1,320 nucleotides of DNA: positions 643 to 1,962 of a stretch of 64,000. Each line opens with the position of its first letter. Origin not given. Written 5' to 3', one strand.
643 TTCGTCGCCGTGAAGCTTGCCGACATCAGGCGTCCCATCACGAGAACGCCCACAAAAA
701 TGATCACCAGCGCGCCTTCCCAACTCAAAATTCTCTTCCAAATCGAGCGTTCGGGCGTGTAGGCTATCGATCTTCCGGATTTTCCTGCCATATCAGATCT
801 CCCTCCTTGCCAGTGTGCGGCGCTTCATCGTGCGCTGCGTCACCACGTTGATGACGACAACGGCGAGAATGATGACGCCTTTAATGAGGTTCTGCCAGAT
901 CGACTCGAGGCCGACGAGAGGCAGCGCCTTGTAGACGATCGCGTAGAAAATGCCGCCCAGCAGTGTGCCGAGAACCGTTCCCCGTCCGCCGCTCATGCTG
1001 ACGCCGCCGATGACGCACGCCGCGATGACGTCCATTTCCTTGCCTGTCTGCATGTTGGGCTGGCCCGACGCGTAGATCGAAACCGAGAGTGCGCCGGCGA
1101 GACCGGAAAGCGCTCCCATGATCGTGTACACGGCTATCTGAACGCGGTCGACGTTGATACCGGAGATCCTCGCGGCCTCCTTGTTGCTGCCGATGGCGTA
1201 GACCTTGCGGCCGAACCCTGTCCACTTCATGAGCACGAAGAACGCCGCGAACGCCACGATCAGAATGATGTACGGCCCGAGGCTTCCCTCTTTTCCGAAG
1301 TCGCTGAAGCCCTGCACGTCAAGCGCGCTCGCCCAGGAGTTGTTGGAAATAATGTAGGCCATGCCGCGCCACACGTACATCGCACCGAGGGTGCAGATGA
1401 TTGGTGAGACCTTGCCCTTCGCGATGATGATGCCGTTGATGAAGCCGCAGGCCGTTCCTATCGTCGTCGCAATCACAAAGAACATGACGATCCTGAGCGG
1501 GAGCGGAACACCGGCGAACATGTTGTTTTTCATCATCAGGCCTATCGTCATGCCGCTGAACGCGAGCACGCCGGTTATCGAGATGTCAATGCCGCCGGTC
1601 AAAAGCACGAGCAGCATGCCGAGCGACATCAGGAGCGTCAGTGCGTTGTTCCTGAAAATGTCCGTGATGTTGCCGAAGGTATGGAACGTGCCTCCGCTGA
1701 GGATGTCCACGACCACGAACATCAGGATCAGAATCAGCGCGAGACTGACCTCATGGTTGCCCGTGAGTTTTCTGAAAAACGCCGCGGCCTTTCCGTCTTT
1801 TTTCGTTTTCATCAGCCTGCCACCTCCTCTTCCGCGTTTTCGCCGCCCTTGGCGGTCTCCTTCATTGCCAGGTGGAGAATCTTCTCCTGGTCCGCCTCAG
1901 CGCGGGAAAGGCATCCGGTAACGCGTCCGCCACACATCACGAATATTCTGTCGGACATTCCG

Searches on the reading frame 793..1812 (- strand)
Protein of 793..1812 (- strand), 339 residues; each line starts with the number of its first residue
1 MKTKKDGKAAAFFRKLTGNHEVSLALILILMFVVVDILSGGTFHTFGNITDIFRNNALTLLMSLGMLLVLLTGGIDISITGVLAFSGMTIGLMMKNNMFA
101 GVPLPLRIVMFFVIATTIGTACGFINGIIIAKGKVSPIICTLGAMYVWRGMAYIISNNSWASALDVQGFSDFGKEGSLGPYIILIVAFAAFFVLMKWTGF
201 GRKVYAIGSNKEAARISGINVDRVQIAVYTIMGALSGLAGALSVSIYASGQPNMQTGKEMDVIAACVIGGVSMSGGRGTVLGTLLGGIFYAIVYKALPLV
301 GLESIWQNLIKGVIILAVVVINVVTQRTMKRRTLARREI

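Call 70: find_encoding_contigs(protein=window:793-1812:-, flank=10000, max_places=2)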
Protein window:793-1812:- (339 aa): 20 contigs read that carry it; 2 places shown.
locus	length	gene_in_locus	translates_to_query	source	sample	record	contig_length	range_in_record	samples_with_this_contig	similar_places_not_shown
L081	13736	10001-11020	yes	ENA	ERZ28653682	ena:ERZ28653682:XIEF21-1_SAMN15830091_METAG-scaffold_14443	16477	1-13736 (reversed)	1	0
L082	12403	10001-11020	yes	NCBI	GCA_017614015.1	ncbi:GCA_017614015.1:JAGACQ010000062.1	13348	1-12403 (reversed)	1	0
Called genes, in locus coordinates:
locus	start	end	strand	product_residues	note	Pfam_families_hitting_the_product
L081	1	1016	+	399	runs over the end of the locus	PF01545:Cation_efflux, PF16916:ZT_dimer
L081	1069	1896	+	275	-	PF07385:Lyx_isomer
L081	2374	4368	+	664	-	-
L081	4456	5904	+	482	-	PF12838:Fer4_7, PF13187:Fer4_9 (weak), PF00037:Fer4 (weak), PF12837:Fer4_6 (weak), PF13237:Fer4_10 (weak), PF13484:Fer4_16 (weak), PF00037:Fer4, PF02906:Fe_hyd_lg_C, +6 more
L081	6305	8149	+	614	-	PF00501:AMP-binding, PF13193:AMP-binding_C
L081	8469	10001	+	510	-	PF00005:ABC_tran, PF13555:AAA_29 (faint), PF13304:AAA_21 (faint), PF00005:ABC_tran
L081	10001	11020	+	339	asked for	PF02653:BPD_transp_2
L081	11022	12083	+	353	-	PF02653:BPD_transp_2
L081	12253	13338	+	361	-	-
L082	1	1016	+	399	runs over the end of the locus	PF01545:Cation_efflux, PF16916:ZT_dimer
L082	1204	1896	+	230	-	PF07385:Lyx_isomer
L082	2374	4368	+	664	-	-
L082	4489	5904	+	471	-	PF12838:Fer4_7, PF13187:Fer4_9 (weak), PF00037:Fer4 (weak), PF12837:Fer4_6 (weak), PF13237:Fer4_10 (weak), PF13484:Fer4_16 (weak), PF00037:Fer4, PF02906:Fe_hyd_lg_C, +6 more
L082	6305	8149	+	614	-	PF00501:AMP-binding, PF13193:AMP-binding_C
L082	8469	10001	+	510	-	PF00005:ABC_tran, PF13555:AAA_29 (faint), PF13304:AAA_21 (faint), PF00005:ABC_tran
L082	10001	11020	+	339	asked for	PF02653:BPD_transp_2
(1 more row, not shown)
